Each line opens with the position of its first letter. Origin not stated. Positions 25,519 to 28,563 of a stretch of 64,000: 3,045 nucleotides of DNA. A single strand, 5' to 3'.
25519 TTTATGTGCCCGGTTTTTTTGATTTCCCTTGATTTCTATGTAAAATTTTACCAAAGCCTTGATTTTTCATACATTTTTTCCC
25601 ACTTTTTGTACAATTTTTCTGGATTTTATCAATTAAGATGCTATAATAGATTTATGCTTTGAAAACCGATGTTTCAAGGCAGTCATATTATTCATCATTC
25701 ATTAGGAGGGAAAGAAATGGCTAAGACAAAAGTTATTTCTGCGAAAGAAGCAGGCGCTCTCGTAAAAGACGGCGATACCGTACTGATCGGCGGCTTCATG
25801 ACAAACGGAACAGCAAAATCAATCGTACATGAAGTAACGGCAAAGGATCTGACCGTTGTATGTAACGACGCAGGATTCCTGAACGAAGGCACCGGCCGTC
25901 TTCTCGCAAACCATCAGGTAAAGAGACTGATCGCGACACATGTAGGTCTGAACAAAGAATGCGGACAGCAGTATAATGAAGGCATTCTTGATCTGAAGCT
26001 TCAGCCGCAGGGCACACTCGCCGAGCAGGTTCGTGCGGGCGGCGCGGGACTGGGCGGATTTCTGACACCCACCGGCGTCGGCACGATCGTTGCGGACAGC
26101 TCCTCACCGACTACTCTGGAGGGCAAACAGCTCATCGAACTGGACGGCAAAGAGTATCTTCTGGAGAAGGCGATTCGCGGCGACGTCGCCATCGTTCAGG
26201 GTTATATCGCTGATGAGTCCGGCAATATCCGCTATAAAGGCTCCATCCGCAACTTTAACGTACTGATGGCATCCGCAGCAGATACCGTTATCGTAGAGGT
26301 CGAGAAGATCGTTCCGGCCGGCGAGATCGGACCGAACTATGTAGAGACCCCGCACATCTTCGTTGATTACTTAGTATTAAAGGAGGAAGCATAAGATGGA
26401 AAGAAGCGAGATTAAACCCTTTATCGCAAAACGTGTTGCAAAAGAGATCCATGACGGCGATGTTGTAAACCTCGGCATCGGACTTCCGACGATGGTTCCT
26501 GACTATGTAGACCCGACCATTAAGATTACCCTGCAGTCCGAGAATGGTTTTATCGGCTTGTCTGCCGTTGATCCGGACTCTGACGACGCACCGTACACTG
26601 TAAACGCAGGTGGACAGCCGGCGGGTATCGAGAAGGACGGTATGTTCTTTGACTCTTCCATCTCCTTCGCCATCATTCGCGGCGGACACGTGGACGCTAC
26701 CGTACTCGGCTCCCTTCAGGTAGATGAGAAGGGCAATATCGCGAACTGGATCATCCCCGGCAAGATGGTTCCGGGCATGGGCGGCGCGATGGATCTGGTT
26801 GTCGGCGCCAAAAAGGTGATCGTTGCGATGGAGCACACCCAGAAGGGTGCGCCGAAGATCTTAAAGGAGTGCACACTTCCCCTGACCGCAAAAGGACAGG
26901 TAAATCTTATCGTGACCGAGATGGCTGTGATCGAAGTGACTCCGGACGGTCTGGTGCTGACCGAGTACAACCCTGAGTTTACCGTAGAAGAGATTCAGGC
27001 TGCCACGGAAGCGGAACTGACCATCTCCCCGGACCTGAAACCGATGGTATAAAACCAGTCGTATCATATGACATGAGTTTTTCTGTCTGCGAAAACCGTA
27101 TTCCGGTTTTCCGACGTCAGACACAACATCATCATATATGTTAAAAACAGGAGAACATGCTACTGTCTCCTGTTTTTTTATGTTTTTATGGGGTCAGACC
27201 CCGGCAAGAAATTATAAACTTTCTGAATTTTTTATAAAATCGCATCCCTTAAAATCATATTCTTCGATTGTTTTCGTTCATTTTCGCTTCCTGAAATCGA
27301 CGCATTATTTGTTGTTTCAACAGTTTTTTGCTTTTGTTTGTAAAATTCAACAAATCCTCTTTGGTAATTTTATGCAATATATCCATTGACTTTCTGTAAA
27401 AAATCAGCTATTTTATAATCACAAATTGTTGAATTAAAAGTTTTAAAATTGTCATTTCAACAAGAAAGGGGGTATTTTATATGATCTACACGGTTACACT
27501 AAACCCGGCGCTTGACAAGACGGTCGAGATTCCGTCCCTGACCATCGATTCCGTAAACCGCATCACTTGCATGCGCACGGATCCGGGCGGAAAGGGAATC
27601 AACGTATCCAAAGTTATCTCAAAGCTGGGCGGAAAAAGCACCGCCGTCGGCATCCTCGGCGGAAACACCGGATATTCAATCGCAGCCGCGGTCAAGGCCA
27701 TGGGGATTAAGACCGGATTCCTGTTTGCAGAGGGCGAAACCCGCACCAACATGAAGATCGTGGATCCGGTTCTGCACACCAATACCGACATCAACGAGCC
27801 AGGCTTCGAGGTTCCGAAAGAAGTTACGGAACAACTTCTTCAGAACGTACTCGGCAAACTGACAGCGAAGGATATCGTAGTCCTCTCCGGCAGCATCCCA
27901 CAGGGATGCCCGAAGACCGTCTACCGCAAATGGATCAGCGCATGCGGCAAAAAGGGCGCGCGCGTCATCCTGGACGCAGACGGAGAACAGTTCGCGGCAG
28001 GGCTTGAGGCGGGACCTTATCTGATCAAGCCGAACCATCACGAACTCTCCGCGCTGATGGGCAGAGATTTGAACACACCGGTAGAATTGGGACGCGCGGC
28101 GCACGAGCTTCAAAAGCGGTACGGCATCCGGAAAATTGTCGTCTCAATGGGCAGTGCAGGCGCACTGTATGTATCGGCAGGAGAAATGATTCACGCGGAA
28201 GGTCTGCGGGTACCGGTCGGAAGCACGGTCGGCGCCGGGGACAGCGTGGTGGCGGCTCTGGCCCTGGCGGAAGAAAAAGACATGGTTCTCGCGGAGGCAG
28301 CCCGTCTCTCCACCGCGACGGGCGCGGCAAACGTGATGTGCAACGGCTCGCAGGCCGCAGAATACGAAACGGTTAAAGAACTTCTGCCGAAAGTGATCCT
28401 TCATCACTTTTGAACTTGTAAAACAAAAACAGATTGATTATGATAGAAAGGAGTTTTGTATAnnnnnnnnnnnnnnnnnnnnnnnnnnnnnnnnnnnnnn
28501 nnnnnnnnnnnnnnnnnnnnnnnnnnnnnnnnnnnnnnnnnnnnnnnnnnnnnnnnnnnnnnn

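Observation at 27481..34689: Hexitol PTS locus without mtlD: possible hexitol-1-P to ketose-1-P route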

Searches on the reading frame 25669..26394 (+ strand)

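Call 6: search_protein_families(library=ncbifam, proteins=[window:25669-26394:+], max_evalue=0.00001)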
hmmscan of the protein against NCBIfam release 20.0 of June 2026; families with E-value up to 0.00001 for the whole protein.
window:25669-26394:+ (241 aa): 5 families
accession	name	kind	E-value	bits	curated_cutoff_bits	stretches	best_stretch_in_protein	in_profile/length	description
NF007394.0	PRK09920.1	equivalog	9.6e-71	237.8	315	1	19-240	2-218/219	acetate CoA-transferase subunit alpha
TIGR02429.1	pcaI_scoA_fam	subfamily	3.5e-56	190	128.5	1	21-239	5-220/222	3-oxoacid CoA-transferase subunit A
NF052271.1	Staph_FadX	equivalog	8e-11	41.2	750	1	24-240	5-243/523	fatty acid degradation protein FadX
TIGR03458.1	YgfH_subfam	subfamily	2.8e-07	29.6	658.7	0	19-59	2-42/489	succinate CoA transferase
NF053853.1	ScActCoATferScpC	equivalog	4.8e-07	28.9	500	0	19-57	11-49/493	succinyl-CoA:acetate CoA-transferase ScpC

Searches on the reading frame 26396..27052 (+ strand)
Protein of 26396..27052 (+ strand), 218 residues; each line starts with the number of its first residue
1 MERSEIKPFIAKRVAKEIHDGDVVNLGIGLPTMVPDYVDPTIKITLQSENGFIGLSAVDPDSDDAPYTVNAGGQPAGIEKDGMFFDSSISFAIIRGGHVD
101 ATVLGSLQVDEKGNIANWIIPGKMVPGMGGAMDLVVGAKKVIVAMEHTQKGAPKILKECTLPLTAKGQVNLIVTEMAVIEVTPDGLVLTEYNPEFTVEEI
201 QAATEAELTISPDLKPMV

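Call 6: search_protein_families(library=ncbifam, proteins=[window:26396-27052:+], max_evalue=0.00001)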
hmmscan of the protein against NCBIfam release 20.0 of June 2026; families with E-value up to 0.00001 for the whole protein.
window:26396-27052:+ (218 aa): 1 family
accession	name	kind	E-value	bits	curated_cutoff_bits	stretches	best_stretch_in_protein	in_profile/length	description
TIGR02428.1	pcaJ_scoB_fam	subfamily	3.2e-87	291.3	243.55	1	9-210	5-207/207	3-oxoacid CoA-transferase subunit B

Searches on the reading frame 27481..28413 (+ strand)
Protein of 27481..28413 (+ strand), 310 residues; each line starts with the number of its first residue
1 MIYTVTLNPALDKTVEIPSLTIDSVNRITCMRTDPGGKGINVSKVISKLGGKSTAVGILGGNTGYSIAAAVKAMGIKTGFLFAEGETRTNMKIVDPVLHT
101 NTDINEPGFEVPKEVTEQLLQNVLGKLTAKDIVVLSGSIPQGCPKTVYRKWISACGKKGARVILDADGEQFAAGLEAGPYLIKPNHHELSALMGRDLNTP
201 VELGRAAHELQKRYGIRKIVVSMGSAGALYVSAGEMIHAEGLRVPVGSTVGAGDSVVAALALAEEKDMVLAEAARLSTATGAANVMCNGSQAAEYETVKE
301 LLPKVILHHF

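Call 3: search_protein_families(library=pfam, proteins=[window:27481-28413:+])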
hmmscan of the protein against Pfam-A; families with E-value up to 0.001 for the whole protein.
window:27481-28413:+ (310 aa): 2 families
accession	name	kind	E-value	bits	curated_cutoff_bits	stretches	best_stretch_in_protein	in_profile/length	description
PF00294.29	PfkB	-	1.1e-50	173.1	25.8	1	23-293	23-298/302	pfkB family carbohydrate kinase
PF08543.17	Phos_pyr_kin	-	6.1e-08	32.8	27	1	158-276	99-223/246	Phosphomethylpyrimidine kinase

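Call 4: search_protein_families(library=ncbifam, proteins=[window:27481-28413:+])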
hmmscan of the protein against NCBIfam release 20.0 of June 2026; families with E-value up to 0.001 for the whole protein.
window:27481-28413:+ (310 aa): 23 families
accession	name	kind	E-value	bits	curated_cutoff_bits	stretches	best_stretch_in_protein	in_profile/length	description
TIGR03168.1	1-PFK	subfamily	6.6e-99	330.7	216.4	1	2-306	1-303/305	hexose kinase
TIGR03828.1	pfkB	equivalog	1.7e-97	326.1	292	1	2-305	1-302/305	1-phosphofructokinase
NF007068.0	PRK09513.1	equivalog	1.6e-58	198.3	432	1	2-308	5-309/312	1-phosphofructokinase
NF041320.1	pfkB_Halo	equivalog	3.8e-56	190.7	400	1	1-305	1-297/302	1-phosphofructokinase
NF007632.0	PRK10294.1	equivalog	8.2e-51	173.1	353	1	2-300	4-302/310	6-phosphofructokinase II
NF010033.0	PRK13508.1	equivalog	1.2e-48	166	469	1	1-266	1-265/309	tagatose-6-phosphate kinase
TIGR01231.1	lacC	equivalog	5.9e-47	160.4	409.55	1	1-266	1-269/310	tagatose-6-phosphate kinase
TIGR02198.1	rfaE_dom_I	equivalog_domain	6.9e-29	101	345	1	29-299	41-311/315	D-glycero-beta-D-manno-heptose-7-phosphate kinase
TIGR02152.1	D_ribokin_bact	equivalog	4.2e-23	82.1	299.65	1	31-293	30-289/298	ribokinase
NF008454.0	PRK11316.1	equivalog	2.9e-16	59.2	521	1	25-291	40-301/475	bifunctional D-glycero-beta-D-manno-heptose-7-phosphate kinase/D-glycero-beta-D-manno-heptose 1-phosphate adenylyltransferase HldE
NF008353.0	PRK11142.1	equivalog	2e-12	47.3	341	1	34-293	37-292/307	ribokinase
NF006957.1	PRK09434.1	equivalog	5.3e-10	39.3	450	1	202-284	198-280/302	fructokinase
TIGR04382.1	myo_inos_iolC_N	equivalog_domain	2.5e-09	36.8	300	1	206-291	211-296/309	5-dehydro-2-deoxygluconokinase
NF007355.0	PRK09850.1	equivalog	6.6e-08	32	540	1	182-290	184-292/313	pseudouridine kinase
NF040938.1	KDG_KDGal_kin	equivalog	1.1e-07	31.3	400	1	206-292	206-291/305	bifunctional 2-dehydro-3-deoxygluconokinase/2-dehydro-3-deoxygalactonokinase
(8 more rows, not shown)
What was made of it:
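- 27481..28413 (+): fruK-type 1-phosphofructokinase (PfkB family, 310 aa). LacC and Pfk-2 models score far below their cut-offs (call 4).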
